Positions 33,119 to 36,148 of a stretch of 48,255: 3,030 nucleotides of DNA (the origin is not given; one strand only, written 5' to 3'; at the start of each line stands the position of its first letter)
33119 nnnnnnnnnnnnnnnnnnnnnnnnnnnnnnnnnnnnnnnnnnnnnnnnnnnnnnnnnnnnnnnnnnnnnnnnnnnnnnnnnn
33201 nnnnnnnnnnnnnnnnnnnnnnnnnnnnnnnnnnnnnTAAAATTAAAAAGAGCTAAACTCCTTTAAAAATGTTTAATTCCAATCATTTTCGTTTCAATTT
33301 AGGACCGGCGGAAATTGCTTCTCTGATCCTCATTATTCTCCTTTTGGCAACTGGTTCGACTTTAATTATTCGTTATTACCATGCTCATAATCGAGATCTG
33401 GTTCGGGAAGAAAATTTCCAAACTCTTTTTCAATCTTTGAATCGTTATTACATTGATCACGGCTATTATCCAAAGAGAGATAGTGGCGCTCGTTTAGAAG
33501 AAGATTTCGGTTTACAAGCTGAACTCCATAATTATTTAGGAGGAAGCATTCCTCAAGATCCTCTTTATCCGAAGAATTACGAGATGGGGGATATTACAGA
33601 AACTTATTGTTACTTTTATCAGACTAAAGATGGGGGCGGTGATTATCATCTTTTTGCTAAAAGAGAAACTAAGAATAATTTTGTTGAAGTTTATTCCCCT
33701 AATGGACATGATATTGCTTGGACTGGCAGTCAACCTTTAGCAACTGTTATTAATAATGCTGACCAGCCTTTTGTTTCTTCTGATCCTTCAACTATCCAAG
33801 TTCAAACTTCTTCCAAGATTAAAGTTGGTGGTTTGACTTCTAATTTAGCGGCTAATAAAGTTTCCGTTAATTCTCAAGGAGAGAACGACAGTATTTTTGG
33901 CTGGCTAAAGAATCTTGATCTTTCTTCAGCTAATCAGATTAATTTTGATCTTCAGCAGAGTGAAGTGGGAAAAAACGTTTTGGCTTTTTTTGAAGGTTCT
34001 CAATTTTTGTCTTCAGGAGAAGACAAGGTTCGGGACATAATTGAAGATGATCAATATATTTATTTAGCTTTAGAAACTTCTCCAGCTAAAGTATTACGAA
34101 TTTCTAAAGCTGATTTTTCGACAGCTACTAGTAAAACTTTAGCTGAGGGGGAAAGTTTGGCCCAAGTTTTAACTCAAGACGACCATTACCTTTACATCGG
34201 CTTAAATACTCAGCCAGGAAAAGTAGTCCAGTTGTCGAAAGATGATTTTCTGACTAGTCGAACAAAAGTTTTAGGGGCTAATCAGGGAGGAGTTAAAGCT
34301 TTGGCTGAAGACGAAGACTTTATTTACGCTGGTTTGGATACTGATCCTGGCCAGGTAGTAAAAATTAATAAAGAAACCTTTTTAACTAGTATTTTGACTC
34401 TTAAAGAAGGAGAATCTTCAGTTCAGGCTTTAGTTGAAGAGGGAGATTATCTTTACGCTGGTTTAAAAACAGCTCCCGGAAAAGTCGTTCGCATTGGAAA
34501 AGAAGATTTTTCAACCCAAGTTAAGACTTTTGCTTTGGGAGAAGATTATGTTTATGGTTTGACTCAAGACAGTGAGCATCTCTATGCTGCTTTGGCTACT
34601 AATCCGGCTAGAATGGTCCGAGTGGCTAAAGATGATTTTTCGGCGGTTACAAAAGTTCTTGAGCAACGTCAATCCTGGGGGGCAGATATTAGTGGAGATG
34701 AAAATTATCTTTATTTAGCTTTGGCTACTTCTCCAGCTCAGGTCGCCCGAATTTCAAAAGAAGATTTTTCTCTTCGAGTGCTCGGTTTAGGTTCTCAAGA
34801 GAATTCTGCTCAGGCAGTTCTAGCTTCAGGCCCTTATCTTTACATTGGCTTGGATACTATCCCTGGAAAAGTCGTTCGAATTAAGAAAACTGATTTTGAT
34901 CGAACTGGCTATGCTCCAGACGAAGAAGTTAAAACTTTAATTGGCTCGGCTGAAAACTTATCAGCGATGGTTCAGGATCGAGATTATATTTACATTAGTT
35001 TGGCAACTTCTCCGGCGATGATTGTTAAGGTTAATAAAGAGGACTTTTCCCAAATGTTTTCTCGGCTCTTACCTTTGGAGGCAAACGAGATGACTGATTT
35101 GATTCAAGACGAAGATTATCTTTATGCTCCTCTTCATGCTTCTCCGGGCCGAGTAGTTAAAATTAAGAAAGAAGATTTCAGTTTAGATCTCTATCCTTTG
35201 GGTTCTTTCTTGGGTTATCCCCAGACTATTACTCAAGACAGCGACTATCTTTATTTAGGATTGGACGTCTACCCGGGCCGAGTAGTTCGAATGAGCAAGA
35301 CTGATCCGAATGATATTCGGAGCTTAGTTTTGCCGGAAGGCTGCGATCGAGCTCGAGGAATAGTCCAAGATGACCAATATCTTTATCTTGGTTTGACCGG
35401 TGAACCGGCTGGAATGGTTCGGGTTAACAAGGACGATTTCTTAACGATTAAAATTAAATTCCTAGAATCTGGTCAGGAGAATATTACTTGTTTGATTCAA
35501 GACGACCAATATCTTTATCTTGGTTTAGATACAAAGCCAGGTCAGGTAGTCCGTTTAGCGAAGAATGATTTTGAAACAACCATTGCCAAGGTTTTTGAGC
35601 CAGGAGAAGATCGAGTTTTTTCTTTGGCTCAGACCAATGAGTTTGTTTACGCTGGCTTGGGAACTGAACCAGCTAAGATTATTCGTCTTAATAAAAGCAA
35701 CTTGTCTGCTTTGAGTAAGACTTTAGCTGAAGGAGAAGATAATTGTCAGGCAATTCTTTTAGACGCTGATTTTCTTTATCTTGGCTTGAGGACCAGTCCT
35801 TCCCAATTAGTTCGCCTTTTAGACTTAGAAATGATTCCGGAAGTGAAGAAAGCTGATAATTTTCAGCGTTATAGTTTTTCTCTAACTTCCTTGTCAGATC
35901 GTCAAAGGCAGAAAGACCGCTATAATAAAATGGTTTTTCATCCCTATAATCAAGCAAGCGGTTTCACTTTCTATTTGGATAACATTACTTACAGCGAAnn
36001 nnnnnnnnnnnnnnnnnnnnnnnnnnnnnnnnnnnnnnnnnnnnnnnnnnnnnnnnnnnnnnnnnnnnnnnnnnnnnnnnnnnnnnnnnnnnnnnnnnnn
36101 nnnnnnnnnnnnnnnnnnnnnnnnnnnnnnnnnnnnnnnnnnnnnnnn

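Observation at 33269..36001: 910 aa pilin-like protein fused to 14 tandem propeller-type repeats, immediately downstream of comEC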

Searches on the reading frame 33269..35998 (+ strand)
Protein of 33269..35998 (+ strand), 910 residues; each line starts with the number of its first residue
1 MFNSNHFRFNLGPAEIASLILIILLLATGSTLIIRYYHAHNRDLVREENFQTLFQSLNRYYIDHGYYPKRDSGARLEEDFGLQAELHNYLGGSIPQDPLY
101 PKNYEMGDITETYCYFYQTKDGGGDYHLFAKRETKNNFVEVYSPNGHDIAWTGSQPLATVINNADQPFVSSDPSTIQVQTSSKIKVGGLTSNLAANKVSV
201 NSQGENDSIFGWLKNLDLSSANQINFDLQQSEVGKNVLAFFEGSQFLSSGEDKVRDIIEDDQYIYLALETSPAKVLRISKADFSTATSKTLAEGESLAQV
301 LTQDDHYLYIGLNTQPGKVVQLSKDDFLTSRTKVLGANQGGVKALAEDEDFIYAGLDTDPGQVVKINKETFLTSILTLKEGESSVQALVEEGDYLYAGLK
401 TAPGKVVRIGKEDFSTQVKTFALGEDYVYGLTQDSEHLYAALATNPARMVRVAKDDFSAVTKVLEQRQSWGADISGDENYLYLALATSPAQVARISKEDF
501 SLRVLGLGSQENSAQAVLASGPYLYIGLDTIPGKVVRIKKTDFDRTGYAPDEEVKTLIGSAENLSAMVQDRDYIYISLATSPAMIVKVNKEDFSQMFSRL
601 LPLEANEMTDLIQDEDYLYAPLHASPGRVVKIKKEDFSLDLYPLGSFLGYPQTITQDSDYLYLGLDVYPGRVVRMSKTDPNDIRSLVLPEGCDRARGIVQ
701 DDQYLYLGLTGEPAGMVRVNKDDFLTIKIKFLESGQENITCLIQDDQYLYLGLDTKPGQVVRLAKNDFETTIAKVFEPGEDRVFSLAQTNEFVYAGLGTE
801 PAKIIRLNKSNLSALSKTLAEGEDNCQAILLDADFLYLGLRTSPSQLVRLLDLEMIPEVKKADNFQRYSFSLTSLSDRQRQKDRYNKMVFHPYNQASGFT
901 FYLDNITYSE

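Call 3: search_protein_families(library=pfam, proteins=[window:33269-35998:+], max_evalue=1)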
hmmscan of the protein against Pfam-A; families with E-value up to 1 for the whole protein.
window:33269-35998:+ (910 aa): 5 families
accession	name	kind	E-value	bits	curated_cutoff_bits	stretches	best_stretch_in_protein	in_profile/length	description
PF21710.3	Spt6_S1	-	5.9e-06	26.9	27.5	0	536-598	22-85/91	Spt6, S1/OB domain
PF01191.24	RNA_pol_Rpb5_C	-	0.0017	18.5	23.5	0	612-635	37-60/73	RNA polymerase Rpb5, C-terminal domain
PF19056.6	WD40_2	-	0.0093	15.1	22.5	0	726-800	124-199/488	WD40 repeated domain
PF10442.14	FIST_C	-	0.013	16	28.5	0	651-685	38-72/131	FIST C domain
PF08334.16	T2SSG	-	0.11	13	21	1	49-104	17-74/108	Type II secretion system (T2SS), protein G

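Call 4: search_protein_families(library=ncbifam, proteins=[window:33269-35998:+], max_evalue=1)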
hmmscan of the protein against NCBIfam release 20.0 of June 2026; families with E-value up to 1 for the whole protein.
window:33269-35998:+ (910 aa): 5 families
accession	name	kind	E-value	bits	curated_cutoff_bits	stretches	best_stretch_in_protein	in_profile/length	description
NF003156.0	PRK04128.1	equivalog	1.1e-06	28.8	285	0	189-294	114-217/231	1-(5-phosphoribosyl)-5-((5-phosphoribosylamino)methylideneamino)imidazole-4-carboxamide isomerase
NF008522.0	PRK11449.1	equivalog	0.015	14.4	481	0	428-469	49-90/259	metal-dependent hydrolase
NF038134.1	choice_anch_M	domain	0.027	14.5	55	0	744-786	74-116/184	choice-of-anchor M domain-containing protein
TIGR01501.1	MthylAspMutase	equivalog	0.049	13.4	135.8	0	736-796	64-127/134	methylaspartate mutase subunit S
TIGR00010.1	TIGR00010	subfamily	0.067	12.6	206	0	765-829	26-90/253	YchF/TatD family DNA exonuclease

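Call 7: find_homologous_proteins(query=window:33269-35998:+, max_evalue=0.001)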
Query window:33269-35998:+ (910 aa): 15 proteins with E <= 0.001 among 8000 candidates.
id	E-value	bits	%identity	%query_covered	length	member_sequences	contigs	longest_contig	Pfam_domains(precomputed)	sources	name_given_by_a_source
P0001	2.7e-249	848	44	96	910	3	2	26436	PF21959.3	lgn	-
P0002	1.3e-247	842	44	96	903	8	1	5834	PF21959.3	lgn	-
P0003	1.2e-246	839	44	97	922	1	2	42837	PF21959.3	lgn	-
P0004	7.0e-245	833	44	98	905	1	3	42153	PF21959.3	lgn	-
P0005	1.8e-240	819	43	100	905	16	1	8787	PF21959.3,PF21710.4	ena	-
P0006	5.6e-76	274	28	65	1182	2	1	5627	-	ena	-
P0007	2.2e-39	153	28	58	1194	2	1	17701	PF16640.12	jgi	jgi:hypothetical protein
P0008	5.0e-31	126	27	64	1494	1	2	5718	PF19408.6,PF22352.3,PF00801.27,PF16640.12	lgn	-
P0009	2.7e-30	123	30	33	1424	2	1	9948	PF13385.14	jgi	jgi:hypothetical protein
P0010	1.4e-27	114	28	36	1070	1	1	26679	PF19190.7,PF22544.3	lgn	-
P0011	1.1e-25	108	29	37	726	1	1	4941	PF15780.12,PF22544.3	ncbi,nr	ncbi:MAG TPA: choice-of-anchor D domain-containing protein, partial [Rhodanobacteraceae bacterium]|n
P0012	2.7e-25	107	23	64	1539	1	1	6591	PF07679.23,PF13927.13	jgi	jgi:hypothetical protein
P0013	8.2e-20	89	26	38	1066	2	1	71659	PF13715.13,PF13620.13,PF00082.28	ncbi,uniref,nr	ncbi:S8 family serine peptidase [Micromonospora sp. MW-13]|uniref:S8 family serine peptidase n=1 Tax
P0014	3.0e-19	87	27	35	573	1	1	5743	-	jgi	jgi:hypothetical protein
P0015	3.9e-9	53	28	29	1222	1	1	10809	-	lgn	-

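Call 8: search_protein_families(library=pfam, proteins=[P0001, P0003, P0005, P0006, P0007, P0009, P0013, P0014], max_evalue=0.01)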
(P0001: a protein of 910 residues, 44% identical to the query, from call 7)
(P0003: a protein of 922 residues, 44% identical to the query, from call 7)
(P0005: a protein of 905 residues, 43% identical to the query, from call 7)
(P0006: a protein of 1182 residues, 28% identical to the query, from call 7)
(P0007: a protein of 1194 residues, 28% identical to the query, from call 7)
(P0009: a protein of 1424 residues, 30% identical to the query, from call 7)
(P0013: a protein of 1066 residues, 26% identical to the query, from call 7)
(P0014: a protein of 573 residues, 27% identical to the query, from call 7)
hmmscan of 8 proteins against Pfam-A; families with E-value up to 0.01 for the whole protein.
P0001 (910 aa): 2 families
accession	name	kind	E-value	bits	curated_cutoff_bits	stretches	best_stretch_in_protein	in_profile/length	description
PF21959.2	DUF6923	-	4.5e-14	53.3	27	1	646-766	35-161/234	Repeat of unknown function (DUF6923)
PF08334.16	T2SSG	-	0.00015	22.2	21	1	42-104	5-70/108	Type II secretion system (T2SS), protein G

P0003 (922 aa): 3 families
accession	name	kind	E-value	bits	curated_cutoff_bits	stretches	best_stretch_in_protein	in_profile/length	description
PF21959.2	DUF6923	-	3.1e-11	44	27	0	526-648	39-160/234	Repeat of unknown function (DUF6923)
PF16819.11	DUF5074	-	7.1e-07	29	27.2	0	701-834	104-226/353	Domain of unknown function (DUF5074)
PF08334.16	T2SSG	-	0.0014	19.1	21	1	57-138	10-98/108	Type II secretion system (T2SS), protein G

P0005 (905 aa): 4 families
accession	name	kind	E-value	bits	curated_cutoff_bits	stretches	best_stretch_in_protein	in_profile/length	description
PF21959.2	DUF6923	-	5e-09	36.7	27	0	252-366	40-160/234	Repeat of unknown function (DUF6923)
PF21710.3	Spt6_S1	-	2.5e-06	28.1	27.5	0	466-504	52-89/91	Spt6, S1/OB domain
PF08334.16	T2SSG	-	0.0068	16.9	21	0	37-99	5-70/108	Type II secretion system (T2SS), protein G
PF22701.2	Mala_s_1-like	-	0.0079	16.4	27.5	0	697-805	51-160/195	Mal s 1 allergenic protein-like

P0006 (1182 aa): 1 family
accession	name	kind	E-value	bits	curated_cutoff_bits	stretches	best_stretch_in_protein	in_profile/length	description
PF22701.2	Mala_s_1-like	-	1.2e-07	32.1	27.5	0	481-568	4-82/195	Mal s 1 allergenic protein-like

P0007 (1194 aa): 3 families
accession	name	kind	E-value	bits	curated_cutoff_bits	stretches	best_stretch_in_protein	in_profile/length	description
PF16640.11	Big_3_5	-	2.5e-11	44.4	35.5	1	890-966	3-73/88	Bacterial Ig-like domain (group 3)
PF18998.6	Flg_new_2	-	0.0012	19.3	23.6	1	994-1065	6-70/73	Divergent InlB B-repeat domain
PF18875.5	AF4_int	-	0.0058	16.7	23.2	0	416-427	2-13/15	AF4 interaction motif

P0009 (1424 aa): 3 families
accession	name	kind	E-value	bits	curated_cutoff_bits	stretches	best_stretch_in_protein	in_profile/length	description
PF13385.13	Laminin_G_3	-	2.6e-16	60.6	27.6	2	642-773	28-151/151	Concanavalin A-like lectin/glucanases superfamily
PF16105.10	DUF4823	-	4.5e-05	23.8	25.9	0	596-632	103-138/141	Domain of unknown function (DUF4823)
PF18141.7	UPF1_1B_dom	-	0.0016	18.8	28.5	1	1205-1274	8-76/93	RNA helicase UPF1, 1B domain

P0013 (1066 aa): 6 families
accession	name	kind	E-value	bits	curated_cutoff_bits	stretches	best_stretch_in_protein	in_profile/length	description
PF00082.27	Peptidase_S8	-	2.5e-37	129.2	21.8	1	168-436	1-273/288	Subtilase family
PF13620.12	CarboxypepD_reg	-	3.5e-15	56.5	32.3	1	475-550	1-81/82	Carboxypeptidase regulatory-like domain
PF13715.12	CarbopepD_reg_2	-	6.8e-11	42.5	32.2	1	476-545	1-71/88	CarboxypepD_reg-like domain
PF12985.13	DUF3869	-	0.00034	21.2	24.5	1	469-539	1-69/85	Domain of unknown function (DUF3869)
PF15780.11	ASH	-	0.00041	20.9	27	1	564-651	13-96/98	Abnormal spindle-like microcephaly-assoc'd, ASPM-SPD-2-Hydin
PF02369.22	Big_1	-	0.0075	16.8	34.9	1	475-538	20-92/93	Bacterial Ig-like domain (group 1)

P0014 (573 aa): 2 families
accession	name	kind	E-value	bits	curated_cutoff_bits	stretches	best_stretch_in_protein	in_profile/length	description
PF05331.17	DUF742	-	5.7e-05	23.4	27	0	297-323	66-92/114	Protein of unknown function (DUF742)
PF22904.2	NOMO1-like_2nd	-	0.0037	17.8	27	0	278-300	34-54/90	BOS complex subunit NOMO1-like, second beta sandwich domain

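Call 10: find_encoding_contigs(protein=window:33269-35998:+, flank=10000, max_places=4)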
Protein window:33269-35998:+ (910 aa): 6 contigs read that carry it; 3 places shown.
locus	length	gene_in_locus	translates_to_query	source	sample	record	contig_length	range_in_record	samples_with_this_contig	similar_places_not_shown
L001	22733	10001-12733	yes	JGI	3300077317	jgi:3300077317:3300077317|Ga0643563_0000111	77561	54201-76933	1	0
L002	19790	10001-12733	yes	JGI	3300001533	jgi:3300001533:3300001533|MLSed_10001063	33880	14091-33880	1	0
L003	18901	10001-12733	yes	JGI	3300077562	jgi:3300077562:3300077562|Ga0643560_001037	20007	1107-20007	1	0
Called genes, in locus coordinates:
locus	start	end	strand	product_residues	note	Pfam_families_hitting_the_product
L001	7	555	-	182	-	-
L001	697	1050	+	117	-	-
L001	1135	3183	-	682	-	PF01751:Toprim, PF01131:Topoisom_bac, PF01396:Zn_ribbon_Top1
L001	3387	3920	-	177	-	PF01195:Pept_tRNA_hydro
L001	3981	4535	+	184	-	PF10502:Peptidase_S26, PF00717:Peptidase_S24 (weak)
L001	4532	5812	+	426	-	PF13393:tRNA-synt_His, PF00587:tRNA-synt_2b, PF03129:HGTP_anticodon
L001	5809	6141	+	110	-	PF11969:DcpS_C, PF01230:HIT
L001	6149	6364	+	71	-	-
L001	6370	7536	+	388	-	PF25216:Volactin (faint), PF02491:SHS2_FTSA, PF06723:MreB_Mbl, PF11104:PilM_2, PF14450:FtsA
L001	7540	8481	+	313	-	PF00091:Tubulin, PF12327:FtsZ_C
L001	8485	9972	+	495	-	PF13567:DUF4131, PF03772:Competence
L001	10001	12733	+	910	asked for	-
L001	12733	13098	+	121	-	PF01219:DAGK_prokar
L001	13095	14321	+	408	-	PF00089:Trypsin, PF13365:Trypsin_2, PF13180:PDZ_2, PF00595:PDZ (faint), PF17820:PDZ_6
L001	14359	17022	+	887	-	PF02861:Clp_N, PF13191:AAA_16 (weak), PF23569:NBD_SMAX1, PF00004:AAA, PF17871:AAA_lid_9, PF07724:AAA_2, PF07728:AAA_5, PF10431:ClpB_D2-small, +9 more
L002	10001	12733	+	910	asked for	-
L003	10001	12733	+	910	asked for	-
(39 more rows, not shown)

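Call 11: find_encoding_contigs(protein=P0003, flank=10000, max_places=3)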
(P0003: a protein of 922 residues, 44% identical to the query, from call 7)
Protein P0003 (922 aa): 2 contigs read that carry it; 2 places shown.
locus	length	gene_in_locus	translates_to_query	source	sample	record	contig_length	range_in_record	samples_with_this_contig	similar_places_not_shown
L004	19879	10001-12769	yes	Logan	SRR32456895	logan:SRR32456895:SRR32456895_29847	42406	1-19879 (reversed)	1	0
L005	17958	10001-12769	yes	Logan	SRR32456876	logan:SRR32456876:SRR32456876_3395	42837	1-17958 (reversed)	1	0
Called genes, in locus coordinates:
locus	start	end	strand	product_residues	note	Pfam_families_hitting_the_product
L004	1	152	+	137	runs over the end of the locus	-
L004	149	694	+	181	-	PF10502:Peptidase_S26, PF00717:Peptidase_S24 (faint)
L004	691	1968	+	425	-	PF13393:tRNA-synt_His, PF00587:tRNA-synt_2b, PF03129:HGTP_anticodon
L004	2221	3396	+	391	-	PF02491:SHS2_FTSA, PF25216:Volactin (weak), PF11104:PilM_2 (weak), PF14450:FtsA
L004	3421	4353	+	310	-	PF00091:Tubulin, PF12327:FtsZ_C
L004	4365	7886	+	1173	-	PF03477:ATP-cone, PF13597:NRDD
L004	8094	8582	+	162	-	PF04055:Radical_SAM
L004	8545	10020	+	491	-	PF13567:DUF4131 (weak), PF03772:Competence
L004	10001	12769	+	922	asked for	PF21959:DUF6923 (faint)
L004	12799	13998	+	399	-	PF00089:Trypsin, PF10459:Peptidase_S46 (faint), PF13365:Trypsin_2, PF13180:PDZ_2, PF17820:PDZ_6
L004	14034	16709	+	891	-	PF02861:Clp_N, PF13191:AAA_16 (weak), PF23569:NBD_SMAX1, PF00004:AAA, PF17871:AAA_lid_9, PF07724:AAA_2, PF07728:AAA_5, PF10431:ClpB_D2-small, +7 more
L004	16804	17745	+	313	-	PF14528:LAGLIDADG_3 (faint)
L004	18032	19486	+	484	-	PF00009:GTP_EFTU, PF00071:Ras (weak), PF01926:MMR_HSR1, PF03193:RsgA_GTPase (faint), PF22042:EF-G_D2, PF11987:IF-2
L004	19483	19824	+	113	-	PF02033:RBFA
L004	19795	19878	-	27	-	?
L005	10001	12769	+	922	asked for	PF21959:DUF6923 (faint)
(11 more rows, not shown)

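Call 12: find_encoding_contigs(protein=P0004, flank=10000, max_places=3)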
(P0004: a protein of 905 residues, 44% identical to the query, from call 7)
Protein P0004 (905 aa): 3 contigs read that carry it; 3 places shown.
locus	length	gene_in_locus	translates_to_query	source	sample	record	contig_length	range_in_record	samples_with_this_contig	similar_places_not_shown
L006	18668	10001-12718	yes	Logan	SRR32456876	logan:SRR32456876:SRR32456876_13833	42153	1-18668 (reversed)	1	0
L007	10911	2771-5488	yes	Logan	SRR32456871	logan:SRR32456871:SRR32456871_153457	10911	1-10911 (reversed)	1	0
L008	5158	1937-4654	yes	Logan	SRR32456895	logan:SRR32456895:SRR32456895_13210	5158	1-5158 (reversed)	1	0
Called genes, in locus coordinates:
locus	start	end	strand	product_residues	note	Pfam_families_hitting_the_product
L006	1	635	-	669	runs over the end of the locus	PF01751:Toprim, PF01131:Topoisom_bac, PF01396:Zn_ribbon_Top1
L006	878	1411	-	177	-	PF01195:Pept_tRNA_hydro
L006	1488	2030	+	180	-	PF10502:Peptidase_S26, PF00717:Peptidase_S24 (faint)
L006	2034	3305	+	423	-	PF13393:tRNA-synt_His, PF00587:tRNA-synt_2b, PF03129:HGTP_anticodon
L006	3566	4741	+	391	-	PF06723:MreB_Mbl (faint), PF02491:SHS2_FTSA, PF11104:PilM_2 (weak), PF14450:FtsA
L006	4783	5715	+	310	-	PF00091:Tubulin, PF12327:FtsZ_C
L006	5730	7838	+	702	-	PF03477:ATP-cone, PF13597:NRDD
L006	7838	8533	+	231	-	PF13353:Fer4_12, PF04055:Radical_SAM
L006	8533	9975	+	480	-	PF13567:DUF4131, PF03772:Competence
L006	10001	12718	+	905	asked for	PF21959:DUF6923 (faint)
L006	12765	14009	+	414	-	PF10459:Peptidase_S46 (faint), PF00089:Trypsin, PF13365:Trypsin_2, PF13180:PDZ_2, PF17820:PDZ_6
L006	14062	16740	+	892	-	PF02861:Clp_N, PF23569:NBD_SMAX1, PF00004:AAA, PF17871:AAA_lid_9, PF07724:AAA_2, PF07728:AAA_5, PF00004:AAA, PF10431:ClpB_D2-small, +7 more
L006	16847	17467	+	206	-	PF06559:DCD_N (faint), PF22769:DCD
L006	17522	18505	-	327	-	-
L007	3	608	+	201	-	?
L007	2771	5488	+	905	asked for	PF21959:DUF6923 (faint)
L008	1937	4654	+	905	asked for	PF21959:DUF6923 (faint)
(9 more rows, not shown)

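Call 18: search_solved_structures(query=A1, max_evalue=1, show_alignments=2)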
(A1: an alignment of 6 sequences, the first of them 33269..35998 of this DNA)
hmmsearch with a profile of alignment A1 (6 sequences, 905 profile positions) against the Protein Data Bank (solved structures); distinct sequences matched with E-value up to 1: 5.
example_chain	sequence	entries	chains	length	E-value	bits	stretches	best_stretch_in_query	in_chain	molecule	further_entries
5wda_A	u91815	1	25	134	0.049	14.6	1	15-75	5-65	General secretion pathway protein G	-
9egp_A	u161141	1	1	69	0.078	14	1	4-68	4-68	Geopilin domain 1 protein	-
7t7y_A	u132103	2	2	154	0.25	12.3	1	181-237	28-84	Endoglucanase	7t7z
3g20_A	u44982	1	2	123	0.77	10.7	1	40-98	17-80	Type II secretion protein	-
9d5n_CH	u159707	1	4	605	0.89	10.5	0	329-412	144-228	Cilia- and flagella-associated protein 52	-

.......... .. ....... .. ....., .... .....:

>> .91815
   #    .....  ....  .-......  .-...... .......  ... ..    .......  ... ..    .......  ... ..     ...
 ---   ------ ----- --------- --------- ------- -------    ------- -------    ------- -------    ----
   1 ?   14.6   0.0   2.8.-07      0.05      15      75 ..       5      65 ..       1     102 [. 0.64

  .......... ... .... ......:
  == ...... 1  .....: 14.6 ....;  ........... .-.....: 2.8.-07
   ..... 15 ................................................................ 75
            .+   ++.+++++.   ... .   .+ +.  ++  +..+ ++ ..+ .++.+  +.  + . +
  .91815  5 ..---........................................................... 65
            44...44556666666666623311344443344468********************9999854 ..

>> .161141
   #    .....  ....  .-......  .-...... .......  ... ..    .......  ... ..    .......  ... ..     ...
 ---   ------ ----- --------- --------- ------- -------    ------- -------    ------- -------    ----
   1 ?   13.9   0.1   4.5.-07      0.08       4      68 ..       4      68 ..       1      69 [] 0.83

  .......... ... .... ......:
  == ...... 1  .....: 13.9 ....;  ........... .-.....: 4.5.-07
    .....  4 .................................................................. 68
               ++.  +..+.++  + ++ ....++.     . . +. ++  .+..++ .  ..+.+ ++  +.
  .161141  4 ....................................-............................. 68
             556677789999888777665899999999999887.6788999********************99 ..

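Call 29: find_related_loci(query=A1, collection=genome_contigs, flank=10000)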
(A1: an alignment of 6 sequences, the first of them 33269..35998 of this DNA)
Query A1 (910 aa) in genome_contigs; peptide patterns used: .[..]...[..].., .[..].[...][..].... (x = any residue, [..] = any of these).
54 stretches matched a pattern; 5 encode a relative of the query (tblastn E <= 1e-3); 5 distinct loci.
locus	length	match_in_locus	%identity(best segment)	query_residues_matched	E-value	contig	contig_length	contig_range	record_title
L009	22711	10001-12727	50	1-910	0e+0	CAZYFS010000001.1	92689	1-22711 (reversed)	MAG TPA_asm: uncultured Candidatus Saccharibacteria bacterium isolate binchicken_co181_627 genome assembly, contig: NODE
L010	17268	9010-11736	50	1-910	0e+0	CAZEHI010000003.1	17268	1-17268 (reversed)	MAG TPA_asm: uncultured Candidatus Saccharibacteria bacterium isolate binchicken_co34_546 genome assembly, contig: NODE_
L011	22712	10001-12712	42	1-909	0e+0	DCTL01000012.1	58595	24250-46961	MAG TPA_asm: Patescibacteria group bacterium UBA1441 UBA1441_contig_26514, whole genome shotgun sequence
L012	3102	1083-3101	48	8-856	0e+0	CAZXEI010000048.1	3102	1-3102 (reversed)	MAG TPA_asm: uncultured Candidatus Saccharibacteria bacterium isolate SRP332253_co2_19 genome assembly, contig: NODE_374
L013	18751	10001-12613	44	32-909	0e+0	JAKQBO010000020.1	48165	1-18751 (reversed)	MAG: bacterium isolate USCA_metabat.127 k141_1959765, whole genome shotgun sequence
